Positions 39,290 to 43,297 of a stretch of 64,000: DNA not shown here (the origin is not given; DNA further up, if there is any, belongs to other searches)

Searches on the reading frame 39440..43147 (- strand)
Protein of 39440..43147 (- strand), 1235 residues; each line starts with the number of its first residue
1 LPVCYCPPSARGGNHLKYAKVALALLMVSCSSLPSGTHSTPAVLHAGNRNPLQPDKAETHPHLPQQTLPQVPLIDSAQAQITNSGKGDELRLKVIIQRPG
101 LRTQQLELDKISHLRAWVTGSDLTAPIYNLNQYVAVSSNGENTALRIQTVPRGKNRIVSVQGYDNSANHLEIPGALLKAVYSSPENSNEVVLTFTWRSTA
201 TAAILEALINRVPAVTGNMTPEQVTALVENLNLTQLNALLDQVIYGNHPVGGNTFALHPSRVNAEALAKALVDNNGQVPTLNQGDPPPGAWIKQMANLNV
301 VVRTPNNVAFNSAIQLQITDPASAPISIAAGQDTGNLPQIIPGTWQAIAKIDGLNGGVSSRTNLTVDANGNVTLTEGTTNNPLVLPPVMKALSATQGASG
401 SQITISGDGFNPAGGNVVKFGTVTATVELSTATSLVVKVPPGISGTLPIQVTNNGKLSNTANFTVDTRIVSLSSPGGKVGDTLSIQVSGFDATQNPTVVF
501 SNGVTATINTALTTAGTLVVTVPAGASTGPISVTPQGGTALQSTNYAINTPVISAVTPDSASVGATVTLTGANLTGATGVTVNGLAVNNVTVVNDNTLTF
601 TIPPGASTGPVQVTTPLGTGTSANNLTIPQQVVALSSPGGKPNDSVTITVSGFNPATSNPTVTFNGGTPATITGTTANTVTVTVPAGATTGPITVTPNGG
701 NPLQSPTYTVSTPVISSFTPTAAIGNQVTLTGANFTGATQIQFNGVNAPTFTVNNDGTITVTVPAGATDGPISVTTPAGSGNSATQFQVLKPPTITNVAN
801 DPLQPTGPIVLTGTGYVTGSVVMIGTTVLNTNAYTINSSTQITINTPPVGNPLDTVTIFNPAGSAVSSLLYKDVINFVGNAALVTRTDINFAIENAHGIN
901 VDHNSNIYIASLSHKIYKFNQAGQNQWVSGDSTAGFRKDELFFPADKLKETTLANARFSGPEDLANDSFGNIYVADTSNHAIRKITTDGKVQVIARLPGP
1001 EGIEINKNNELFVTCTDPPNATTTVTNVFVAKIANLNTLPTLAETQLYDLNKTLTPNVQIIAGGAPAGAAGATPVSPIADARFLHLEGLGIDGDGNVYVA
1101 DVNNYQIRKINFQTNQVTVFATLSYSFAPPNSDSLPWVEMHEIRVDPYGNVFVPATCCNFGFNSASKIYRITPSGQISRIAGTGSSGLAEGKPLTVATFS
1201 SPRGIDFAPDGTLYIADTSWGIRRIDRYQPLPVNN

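Call 10: search_protein_families(library=ncbifam, proteins=[window:39440-43147:-], max_evalue=0.01)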
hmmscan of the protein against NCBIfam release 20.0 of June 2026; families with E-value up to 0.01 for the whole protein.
window:39440-43147:- (1235 aa): 3 families
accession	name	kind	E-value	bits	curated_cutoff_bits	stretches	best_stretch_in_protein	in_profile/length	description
NF058597.1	CoaZ_rpt_PGGG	domain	8e-23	80.3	30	3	712-786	2-85/88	choice-of-anchor Z repeating domain-containing protein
NF047769.1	LIC10067_lipo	equivalog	3.1e-14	52.8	200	4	644-701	60-116/239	LIC10067 family putative lipoprotein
NF035926.1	scyF_NHL_VPEP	equivalog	1.5e-08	34.2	350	0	1094-1217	113-217/376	scytonemin biosynthesis PEP-CTERM protein ScyF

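Call 47: search_protein_families(library=pfam, proteins=[window:39440-43147:-], max_evalue=0.0001)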
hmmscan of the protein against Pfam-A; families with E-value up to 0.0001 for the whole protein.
window:39440-43147:- (1235 aa): 8 families
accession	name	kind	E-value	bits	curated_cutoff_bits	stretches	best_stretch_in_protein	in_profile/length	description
PF01833.30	TIG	-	2.6e-33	114.3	20.9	3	387-464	1-83/84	IPT/TIG domain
PF01436.27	NHL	-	4.1e-16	58.6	20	0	958-984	1-27/28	NHL repeat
PF25021.1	TEN_NHL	-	9.3e-11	41.7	27.1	1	956-1126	28-182/357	Teneurin NHL domain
PF08450.18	SGL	-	2.3e-09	37.6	26.3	0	884-999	126-224/246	SMP-30/Gluconolactonase/LRE-like region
PF22701.2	Mala_s_1-like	-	3e-07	30.8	27.5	1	942-1019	86-151/195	Mal s 1 allergenic protein-like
PF20144.5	TIG_SUH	-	3.1e-06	27.7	24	0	725-765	15-54/94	TIG domain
PF06739.17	SBBP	-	1.5e-05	25.3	20.5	0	963-980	17-34/38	Beta-propeller repeat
PF20067.5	SSL_N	-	7.9e-05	22.9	18.9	0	957-976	19-38/46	Strictosidine synthase-like, N-terminal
